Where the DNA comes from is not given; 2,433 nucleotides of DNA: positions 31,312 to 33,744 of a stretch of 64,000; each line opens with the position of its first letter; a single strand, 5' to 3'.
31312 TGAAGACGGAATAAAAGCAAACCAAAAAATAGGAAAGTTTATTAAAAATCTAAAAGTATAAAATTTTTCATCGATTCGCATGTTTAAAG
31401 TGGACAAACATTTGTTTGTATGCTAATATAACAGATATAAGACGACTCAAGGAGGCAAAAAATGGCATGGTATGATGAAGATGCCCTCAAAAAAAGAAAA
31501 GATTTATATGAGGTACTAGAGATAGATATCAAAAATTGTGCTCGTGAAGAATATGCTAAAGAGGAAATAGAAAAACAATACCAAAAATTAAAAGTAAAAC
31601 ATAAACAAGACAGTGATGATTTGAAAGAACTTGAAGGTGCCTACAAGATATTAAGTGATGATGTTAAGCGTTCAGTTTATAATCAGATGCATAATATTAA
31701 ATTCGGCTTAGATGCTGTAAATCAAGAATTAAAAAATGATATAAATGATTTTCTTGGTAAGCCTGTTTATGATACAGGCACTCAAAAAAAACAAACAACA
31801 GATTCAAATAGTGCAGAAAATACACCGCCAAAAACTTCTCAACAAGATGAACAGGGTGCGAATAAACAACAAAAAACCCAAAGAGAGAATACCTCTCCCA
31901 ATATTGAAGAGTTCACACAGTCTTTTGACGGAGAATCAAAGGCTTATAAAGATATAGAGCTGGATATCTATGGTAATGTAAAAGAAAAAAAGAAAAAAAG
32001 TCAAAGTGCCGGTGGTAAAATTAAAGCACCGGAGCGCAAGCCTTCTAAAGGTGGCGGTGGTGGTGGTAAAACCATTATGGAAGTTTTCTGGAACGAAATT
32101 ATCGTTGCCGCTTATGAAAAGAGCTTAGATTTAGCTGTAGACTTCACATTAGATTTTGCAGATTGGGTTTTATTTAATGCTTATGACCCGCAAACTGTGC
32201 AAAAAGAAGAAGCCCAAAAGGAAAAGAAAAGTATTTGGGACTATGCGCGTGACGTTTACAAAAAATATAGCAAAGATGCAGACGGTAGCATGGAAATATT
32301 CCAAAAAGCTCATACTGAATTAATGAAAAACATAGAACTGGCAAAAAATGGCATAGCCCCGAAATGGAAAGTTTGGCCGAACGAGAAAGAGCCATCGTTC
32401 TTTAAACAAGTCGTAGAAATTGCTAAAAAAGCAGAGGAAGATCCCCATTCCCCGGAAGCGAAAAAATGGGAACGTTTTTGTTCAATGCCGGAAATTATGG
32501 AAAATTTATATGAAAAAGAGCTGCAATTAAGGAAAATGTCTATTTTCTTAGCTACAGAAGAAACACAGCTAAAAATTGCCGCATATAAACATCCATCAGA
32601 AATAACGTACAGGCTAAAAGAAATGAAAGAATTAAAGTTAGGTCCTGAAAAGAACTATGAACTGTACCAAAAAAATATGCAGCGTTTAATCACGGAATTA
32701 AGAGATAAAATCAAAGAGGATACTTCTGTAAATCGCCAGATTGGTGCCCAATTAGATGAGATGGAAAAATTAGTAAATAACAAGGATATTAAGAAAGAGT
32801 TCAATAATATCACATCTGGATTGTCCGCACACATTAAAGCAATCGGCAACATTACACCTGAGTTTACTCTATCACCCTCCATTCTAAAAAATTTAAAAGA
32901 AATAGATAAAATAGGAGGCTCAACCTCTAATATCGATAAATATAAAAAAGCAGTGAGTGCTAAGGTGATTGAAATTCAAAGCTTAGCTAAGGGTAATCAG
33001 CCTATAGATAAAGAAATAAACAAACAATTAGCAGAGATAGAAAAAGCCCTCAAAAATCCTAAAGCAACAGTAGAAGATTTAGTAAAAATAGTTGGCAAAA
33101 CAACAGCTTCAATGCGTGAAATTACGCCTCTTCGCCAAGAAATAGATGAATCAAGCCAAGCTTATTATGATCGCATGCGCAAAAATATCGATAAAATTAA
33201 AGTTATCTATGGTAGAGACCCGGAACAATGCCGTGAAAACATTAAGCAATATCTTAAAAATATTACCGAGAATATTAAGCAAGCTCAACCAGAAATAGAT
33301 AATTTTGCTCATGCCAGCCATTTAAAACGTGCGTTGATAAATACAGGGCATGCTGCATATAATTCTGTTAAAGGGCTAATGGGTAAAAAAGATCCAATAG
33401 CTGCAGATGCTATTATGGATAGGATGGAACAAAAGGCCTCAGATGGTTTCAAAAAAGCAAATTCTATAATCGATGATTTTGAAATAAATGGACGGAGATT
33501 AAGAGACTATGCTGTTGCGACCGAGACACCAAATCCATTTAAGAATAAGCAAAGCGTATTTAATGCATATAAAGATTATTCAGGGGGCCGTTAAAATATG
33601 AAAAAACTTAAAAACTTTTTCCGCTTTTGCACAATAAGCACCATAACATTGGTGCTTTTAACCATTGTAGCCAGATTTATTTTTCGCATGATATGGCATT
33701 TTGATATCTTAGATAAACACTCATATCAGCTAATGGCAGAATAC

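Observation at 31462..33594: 710-aa protein with a J-like domain whose HPD is replaced by KQD, plus slippage-prone tracts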

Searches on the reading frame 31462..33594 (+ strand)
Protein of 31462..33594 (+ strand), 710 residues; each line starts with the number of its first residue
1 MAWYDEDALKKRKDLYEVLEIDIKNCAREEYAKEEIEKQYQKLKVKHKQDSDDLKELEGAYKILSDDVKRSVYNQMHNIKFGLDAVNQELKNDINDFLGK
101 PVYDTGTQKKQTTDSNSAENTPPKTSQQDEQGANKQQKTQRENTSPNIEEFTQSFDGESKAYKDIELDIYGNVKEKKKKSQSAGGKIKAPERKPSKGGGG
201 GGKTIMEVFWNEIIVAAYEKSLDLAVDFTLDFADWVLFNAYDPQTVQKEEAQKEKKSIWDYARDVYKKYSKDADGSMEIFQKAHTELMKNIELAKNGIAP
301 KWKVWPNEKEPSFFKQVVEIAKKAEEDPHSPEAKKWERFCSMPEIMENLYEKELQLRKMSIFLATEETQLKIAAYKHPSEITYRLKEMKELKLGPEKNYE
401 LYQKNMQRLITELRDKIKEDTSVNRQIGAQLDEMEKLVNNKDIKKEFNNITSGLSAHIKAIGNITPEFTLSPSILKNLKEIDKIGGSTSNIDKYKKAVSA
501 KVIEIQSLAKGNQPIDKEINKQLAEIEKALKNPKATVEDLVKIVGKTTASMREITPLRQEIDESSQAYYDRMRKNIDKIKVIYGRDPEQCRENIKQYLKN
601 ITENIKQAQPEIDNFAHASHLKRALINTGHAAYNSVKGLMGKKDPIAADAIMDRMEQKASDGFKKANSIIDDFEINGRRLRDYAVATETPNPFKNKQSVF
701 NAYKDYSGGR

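Call 4: search_protein_families(library=pfam, proteins=[window:31462-33594:+], max_evalue=0.1)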
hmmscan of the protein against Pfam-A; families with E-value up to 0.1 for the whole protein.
window:31462-33594:+ (710 aa): 5 families
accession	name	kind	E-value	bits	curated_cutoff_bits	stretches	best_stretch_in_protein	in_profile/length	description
PF00226.36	DnaJ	-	0.0018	18.8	27.8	1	14-74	1-63/63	DnaJ domain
PF04513.17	Baculo_PEP_C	-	0.0027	18.2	38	0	403-466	40-106/140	Baculovirus polyhedron envelope protein, PEP, C terminus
PF22215.1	MLKL_N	-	0.0051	16.8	27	1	569-626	29-86/142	Mixed lineage kinase domain-like N-terminal domain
PF05659.16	RPW8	-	0.012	15.7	30.4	1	522-580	12-69/139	Arabidopsis broad-spectrum mildew resistance protein RPW8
PF04333.18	MlaA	-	0.017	15.2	25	0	592-650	37-93/195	MlaA lipoprotein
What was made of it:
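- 31492..31701 (+): Degenerate J-domain, residues 11-80 (helices I-IV at 15-18, 29-46, 52-65, 67-76). Pfam DnaJ 18.8 bits, below GA (call 4).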

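Call 5: search_protein_families(library=ncbifam, proteins=[window:31462-33594:+], max_evalue=0.1)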
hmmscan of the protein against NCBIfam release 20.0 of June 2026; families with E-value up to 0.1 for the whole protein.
window:31462-33594:+ (710 aa): 4 families
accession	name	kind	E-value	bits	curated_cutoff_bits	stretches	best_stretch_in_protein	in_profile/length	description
NF008035.0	PRK10767.1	subfamily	0.0004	19.5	338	1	12-89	3-82/374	molecular chaperone DnaJ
NF010874.0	PRK14281.1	equivalog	0.00081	18.6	619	1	12-87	2-79/397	chaperone protein DnaJ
TIGR02349.1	DnaJ_bact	equivalog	0.0015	18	377.2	1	14-114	1-101/354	molecular chaperone DnaJ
NF010892.0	PRK14299.1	equivalog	0.0099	15.1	392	1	12-76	3-68/291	chaperone protein DnaJ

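Call 6: find_homologous_proteins(query=window:31462-33594:+)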
Query window:31462-33594:+ (710 aa): 3 proteins with E <= 0.001 among 8000 candidates.
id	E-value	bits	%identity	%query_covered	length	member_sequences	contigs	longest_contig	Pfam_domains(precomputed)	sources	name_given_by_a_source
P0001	0.0e+0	1566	100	100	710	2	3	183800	-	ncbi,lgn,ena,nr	ncbi:MAG: hypothetical protein IJ864_03120 [Alphaproteobacteria bacterium]|nr:hypothetical protein [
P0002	1.0e-143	499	42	66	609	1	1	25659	-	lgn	-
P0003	1.1e-59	221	34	53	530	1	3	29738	-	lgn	-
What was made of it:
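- Tried and rejected: Word-indexed homolog search of g2 found only 3 relatives (call 6).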

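Call 11: find_encoding_contigs(protein=P0002, flank=10000, max_places=3)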
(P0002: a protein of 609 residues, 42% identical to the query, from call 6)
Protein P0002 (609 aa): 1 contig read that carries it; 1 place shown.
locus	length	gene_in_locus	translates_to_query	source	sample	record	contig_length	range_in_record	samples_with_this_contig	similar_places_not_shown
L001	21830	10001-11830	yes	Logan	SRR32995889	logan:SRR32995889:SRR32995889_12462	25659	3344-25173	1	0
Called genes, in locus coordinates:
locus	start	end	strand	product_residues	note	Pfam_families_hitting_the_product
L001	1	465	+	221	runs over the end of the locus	PF13417:GST_N_3 (weak), PF13409:GST_N_2, PF14497:GST_C_3 (weak)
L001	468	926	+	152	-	-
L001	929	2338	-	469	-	PF02321:OEP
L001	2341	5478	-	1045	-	PF00873:ACR_tran, PF03176:MMPL, PF02355:SecD_SecF_C (weak), PF03176:MMPL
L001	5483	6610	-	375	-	PF25917:BSH_RND, PF25973:BSH_CzcB (weak), PF25944:Beta-barrel_RND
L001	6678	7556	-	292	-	PF04542:Sigma70_r2, PF04545:Sigma70_r4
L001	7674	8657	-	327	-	PF00849:PseudoU_synth_2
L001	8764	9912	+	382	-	-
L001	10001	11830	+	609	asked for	-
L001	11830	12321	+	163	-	-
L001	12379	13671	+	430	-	-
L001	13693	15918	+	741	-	PF02534:T4SS-DNA_transf, PF10412:TrwB_AAD_bind, PF12696:TraG-D_C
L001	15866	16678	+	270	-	-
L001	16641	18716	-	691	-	PF22745:Nlig-Ia, PF01653:DNA_ligase_aden, PF03120:OB_DNA_ligase, PF03119:DNA_ligase_ZBD, PF12826:HHH_2, PF00533:BRCT, PF12738:PTCB-BRCT (faint)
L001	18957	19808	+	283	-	-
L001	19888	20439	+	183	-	PF05198:IF3_N, PF00707:IF3_C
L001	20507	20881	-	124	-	-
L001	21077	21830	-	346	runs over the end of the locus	PF01116:F_bP_aldolase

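Call 12: find_encoding_contigs(protein=P0003, flank=10000, max_places=3)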
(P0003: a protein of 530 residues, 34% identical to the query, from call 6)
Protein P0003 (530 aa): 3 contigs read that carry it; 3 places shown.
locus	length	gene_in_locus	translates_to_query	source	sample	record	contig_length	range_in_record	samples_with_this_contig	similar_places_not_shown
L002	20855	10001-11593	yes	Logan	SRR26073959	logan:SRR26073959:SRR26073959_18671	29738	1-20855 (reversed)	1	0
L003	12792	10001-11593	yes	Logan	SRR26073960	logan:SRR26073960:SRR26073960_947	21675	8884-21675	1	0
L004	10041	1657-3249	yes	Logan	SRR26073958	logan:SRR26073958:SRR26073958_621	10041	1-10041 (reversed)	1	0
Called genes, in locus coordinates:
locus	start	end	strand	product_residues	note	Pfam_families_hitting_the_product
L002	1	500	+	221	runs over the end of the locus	PF13417:GST_N_3, PF13409:GST_N_2, PF00043:GST_C (faint), PF14497:GST_C_3 (weak)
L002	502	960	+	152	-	-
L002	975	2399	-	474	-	PF02321:OEP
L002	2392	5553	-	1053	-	PF00873:ACR_tran, PF03176:MMPL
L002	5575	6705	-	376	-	PF25881:HH_YBHG (weak), PF25917:BSH_RND, PF25973:BSH_CzcB (weak), PF25944:Beta-barrel_RND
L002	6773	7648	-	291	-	PF00140:Sigma70_r1_2 (weak), PF04542:Sigma70_r2, PF04545:Sigma70_r4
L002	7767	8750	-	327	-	PF00849:PseudoU_synth_2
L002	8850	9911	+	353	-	-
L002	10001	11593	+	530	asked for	-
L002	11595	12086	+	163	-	-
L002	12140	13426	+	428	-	-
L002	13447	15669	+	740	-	PF02534:T4SS-DNA_transf, PF10412:TrwB_AAD_bind, PF12696:TraG-D_C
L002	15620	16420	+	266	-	-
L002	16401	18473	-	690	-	PF22745:Nlig-Ia, PF01653:DNA_ligase_aden, PF03120:OB_DNA_ligase, PF03119:DNA_ligase_ZBD, PF12826:HHH_2, PF00533:BRCT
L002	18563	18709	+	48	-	-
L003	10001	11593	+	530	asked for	-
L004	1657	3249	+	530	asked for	-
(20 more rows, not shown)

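Call 16: search_protein_families(library=phrogs, proteins=[window:31462-33594:+], max_evalue=0.01)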
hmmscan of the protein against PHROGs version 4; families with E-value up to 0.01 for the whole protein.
window:31462-33594:+ (710 aa): 1 family
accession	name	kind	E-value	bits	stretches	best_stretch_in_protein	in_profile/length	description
phrog_14336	-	unknown function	0.0028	18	1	13-81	4-73/363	-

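Call 17: search_solved_structures(query=A1, max_evalue=1, show_alignments=2)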
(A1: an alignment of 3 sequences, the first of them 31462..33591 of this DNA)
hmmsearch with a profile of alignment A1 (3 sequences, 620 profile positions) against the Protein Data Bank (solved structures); distinct sequences matched with E-value up to 1: 35.
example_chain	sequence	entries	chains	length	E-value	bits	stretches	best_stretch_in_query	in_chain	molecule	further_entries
2och_A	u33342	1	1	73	0.0031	19.6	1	7-75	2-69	Hypothetical protein dnj-12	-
9dyv_A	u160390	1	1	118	0.0034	19.5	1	10-75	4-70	Chaperone protein DnaJ 2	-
5vso_A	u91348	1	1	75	0.0038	19.3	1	8-75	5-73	Yeast dnaJ protein 1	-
4j7z_A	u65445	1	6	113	0.0057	18.7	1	12-75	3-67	Chaperone protein DnaJ 2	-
2lo1_A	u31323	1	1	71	0.01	17.9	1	11-75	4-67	DnaJ homolog subfamily A member 1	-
2n04_A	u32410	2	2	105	0.011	17.7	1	1-77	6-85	DnaJ homolog subfamily C member 5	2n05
5nro_B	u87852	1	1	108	0.012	17.7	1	11-77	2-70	Chaperone protein DnaJ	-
2m6y_A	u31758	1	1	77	0.012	17.6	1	9-75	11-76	DnaJ homolog subfamily A member 1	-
1bqz_A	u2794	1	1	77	0.013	17.5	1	12-77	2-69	DNAJ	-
6iws_A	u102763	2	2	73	0.015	17.3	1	11-74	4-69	DnaJ homolog subfamily A member 3, mitochondrial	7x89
4rwu_A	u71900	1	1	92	0.016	17.3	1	7-75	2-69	Protein SIS1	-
2dn9_A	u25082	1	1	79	0.018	17.1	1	13-74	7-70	DnaJ homolog subfamily A member 3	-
1bq0_A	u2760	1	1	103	0.02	16.9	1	12-77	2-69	DNAJ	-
5b83_B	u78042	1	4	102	0.021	16.9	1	415-470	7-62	Optineurin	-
8e2o_A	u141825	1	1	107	0.021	16.9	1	15-76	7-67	Isoform 2 of DnaJ homolog subfamily A member 1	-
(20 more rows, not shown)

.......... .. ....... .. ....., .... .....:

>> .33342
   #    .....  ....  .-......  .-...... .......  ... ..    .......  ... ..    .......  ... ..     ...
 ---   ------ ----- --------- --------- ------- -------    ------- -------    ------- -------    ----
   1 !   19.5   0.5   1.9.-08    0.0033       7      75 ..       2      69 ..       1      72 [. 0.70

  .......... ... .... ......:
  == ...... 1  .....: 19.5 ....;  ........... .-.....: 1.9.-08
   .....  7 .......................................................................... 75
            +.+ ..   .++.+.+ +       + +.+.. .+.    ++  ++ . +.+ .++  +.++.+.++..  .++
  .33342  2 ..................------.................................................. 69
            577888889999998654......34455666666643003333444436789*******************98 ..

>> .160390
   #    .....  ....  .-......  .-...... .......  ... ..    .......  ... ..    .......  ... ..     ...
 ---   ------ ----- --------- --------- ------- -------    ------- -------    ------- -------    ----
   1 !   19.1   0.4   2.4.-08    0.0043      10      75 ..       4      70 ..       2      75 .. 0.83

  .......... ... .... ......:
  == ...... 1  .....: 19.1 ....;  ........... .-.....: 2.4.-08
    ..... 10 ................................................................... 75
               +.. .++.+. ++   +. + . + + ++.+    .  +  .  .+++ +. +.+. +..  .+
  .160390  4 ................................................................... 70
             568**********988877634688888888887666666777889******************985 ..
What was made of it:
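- The PDB profile search returns mostly J-domain chains (call 17).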

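Call 23: search_protein_representatives(alignment_id=A1)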
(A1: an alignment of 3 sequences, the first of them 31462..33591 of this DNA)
Query: 3 sequences, 620 profile positions. Proteins with E-value up to 0.001 (for the whole library): 61; up to 1e-10: 58; up to 1e-30: 38. The best 61 are listed.
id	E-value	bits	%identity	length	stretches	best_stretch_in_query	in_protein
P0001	0.0e+00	1131.3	-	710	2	1-463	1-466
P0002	0.0e+00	1051.5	-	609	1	1-620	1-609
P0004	4.1e-194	663.3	-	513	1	74-619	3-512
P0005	6.5e-163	560.3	-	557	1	81-619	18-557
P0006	5.5e-143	494.5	-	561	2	150-556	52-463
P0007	1.8e-129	449.9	-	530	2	75-533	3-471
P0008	3.4e-111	389.5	-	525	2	109-527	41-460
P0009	6.6e-110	385.2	-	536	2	134-538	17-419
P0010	7.8e-108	378.4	-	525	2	84-523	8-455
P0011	5.1e-97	342.6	-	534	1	145-603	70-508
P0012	4.3e-94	333.0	-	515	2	116-532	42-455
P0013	4.7e-78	280.0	-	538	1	77-596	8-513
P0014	6.2e-78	279.6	-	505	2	114-527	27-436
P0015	5.8e-77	276.4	-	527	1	107-597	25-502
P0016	7.2e-73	262.9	-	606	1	12-619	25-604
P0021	4.6e-66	240.4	-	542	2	51-526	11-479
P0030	9.0e-48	180.0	-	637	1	88-576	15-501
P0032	2.2e-39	152.2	-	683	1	91-527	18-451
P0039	5.0e-31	124.7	-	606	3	73-404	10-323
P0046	7.5e-25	104.3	-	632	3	100-311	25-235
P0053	3.8e-15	72.2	-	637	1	166-529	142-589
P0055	8.3e-14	67.8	-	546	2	137-395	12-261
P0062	1.8e-04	37.0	-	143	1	10-118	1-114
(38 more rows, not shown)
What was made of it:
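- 31462..33594 (+): g2: 710-aa soluble protein (GenBank MBR2273807.1, 'hypothetical protein'); the finding. Family of 61 representatives (call 23).
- Tried and rejected: The exhaustive profile search was needed to find the family (call 23).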

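Call 26: find_encoding_contigs(protein=P0016, flank=10000, max_places=3)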
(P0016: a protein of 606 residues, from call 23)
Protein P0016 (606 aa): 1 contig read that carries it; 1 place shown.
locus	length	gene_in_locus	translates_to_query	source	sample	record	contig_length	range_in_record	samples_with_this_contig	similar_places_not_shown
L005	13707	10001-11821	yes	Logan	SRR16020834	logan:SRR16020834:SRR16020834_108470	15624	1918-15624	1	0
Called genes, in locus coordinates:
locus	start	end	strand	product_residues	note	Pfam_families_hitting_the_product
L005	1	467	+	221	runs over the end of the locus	PF13417:GST_N_3 (weak), PF13409:GST_N_2, PF14497:GST_C_3 (weak)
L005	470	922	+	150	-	-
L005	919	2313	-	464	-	PF02321:OEP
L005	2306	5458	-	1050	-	PF00873:ACR_tran, PF03176:MMPL, PF02355:SecD_SecF_C (faint), PF03176:MMPL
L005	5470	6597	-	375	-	PF25917:BSH_RND, PF25973:BSH_CzcB (weak), PF25878:HH_AAEA_pHBA (weak), PF25944:Beta-barrel_RND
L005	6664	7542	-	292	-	PF04542:Sigma70_r2, PF04545:Sigma70_r4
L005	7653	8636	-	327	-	PF00849:PseudoU_synth_2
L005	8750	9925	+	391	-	-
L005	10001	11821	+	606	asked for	PF00226:DnaJ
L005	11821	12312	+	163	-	-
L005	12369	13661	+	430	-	-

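Call 27: search_protein_families(library=pfam, proteins=[P0016, P0002, P0062, P0021, P0030, P0032, P0046, P0053, P0039, P0005], max_evalue=0.01)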
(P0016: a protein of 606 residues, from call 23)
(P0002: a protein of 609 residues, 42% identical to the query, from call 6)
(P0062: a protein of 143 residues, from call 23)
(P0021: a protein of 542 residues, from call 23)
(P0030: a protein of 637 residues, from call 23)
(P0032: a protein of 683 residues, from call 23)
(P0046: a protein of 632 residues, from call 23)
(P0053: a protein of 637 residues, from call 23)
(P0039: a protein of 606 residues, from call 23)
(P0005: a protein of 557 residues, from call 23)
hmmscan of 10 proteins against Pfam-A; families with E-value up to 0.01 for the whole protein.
P0016 (606 aa): 1 family
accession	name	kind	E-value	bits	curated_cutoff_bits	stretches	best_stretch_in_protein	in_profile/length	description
PF00226.36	DnaJ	-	1.1e-18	67.6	27.8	1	27-88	1-62/63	DnaJ domain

P0002 (609 aa): 1 family
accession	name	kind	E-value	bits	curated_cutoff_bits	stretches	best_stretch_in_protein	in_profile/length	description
PF21827.1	New_glue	-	0.0029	17.8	31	1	103-124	34-57/94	New glue protein family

P0062 (143 aa): 1 family
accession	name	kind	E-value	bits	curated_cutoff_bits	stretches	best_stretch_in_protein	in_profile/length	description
PF00226.36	DnaJ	-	3.2e-25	88.5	27.8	1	5-67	1-63/63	DnaJ domain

P0021 (542 aa): 3 families
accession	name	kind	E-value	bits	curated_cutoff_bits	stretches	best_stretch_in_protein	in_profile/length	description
PF04513.17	Baculo_PEP_C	-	0.0011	19.4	38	1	306-393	43-130/140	Baculovirus polyhedron envelope protein, PEP, C terminus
PF25195.1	DPC2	-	0.0013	19.6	70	0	453-505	16-71/105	Diatom pyrenoid component 2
PF04033.18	DUF365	-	0.0079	17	25.9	1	433-502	24-95/96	Domain of unknown function (DUF365)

P0030 (637 aa): 2 families
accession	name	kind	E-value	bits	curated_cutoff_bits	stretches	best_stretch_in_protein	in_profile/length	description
PF20302.4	HisK-N-like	-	0.00059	20.5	27.8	0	287-360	26-99/132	HisK-N-like globin domain of the ASK signalosome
PF02602.20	HEM4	-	0.0016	18.1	27.5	1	145-241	38-135/231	Uroporphyrinogen-III synthase HemD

P0032 (683 aa): 0 families

P0046 (632 aa): 0 families

P0053 (637 aa): 0 families

P0039 (606 aa): 0 families

P0005 (557 aa): 1 family
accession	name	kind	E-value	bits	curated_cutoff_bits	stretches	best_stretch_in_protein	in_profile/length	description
PF22215.1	MLKL_N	-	0.0011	18.9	27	1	408-477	24-93/142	Mixed lineage kinase domain-like N-terminal domain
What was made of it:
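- On J-domain protein (Pfam PF00226 DnaJ): Ortholog P0016 scores 67.6 bits (call 27).
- Checked: Ortholog P0016 carries a bona fide HPD J-domain at the same N-terminal position (call 27).
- The family profile pulled a true J-protein out of 1.8 billion sequences at E 1.8e-4 (calls 23, 27). Syntenic ortholog P0016 has PF00226 at 67.6 bits with YHPDRN (calls 26, 27). Ortholog P0016 carries its own HPD, which argues for an originally direct J function rather than a pairing role (call 27).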

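Call 33: find_related_loci(query=A1, collection=genome_contigs, flank=10000)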
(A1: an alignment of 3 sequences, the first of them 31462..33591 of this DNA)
Query A1 (710 aa) in genome_contigs; peptide patterns used: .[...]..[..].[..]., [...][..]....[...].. (x = any residue, [..] = any of these).
60 stretches matched a pattern; 1 encode a relative of the query (tblastn E <= 1e-3); 1 distinct loci.
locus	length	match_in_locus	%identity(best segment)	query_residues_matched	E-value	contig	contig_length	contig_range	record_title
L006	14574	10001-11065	31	86-602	9e-30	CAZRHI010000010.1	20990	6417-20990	MAG TPA_asm: uncultured Acetobacter sp. isolate SRP199465_co2_2 genome assembly, contig: NODE_7252_length_20990_cov_6.66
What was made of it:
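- Tried and rejected: The third try returned one locus (call 33).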

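Call 45: search_protein_families(library=padloc, proteins=[window:31462-33594:+], max_evalue=0.01)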
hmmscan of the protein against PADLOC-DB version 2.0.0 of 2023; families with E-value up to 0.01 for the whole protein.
window:31462-33594:+ (710 aa): 1 family
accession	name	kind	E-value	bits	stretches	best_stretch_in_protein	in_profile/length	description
PDLC01870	CARF3--CARF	-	0.0047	14.8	0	421-461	135-175/228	-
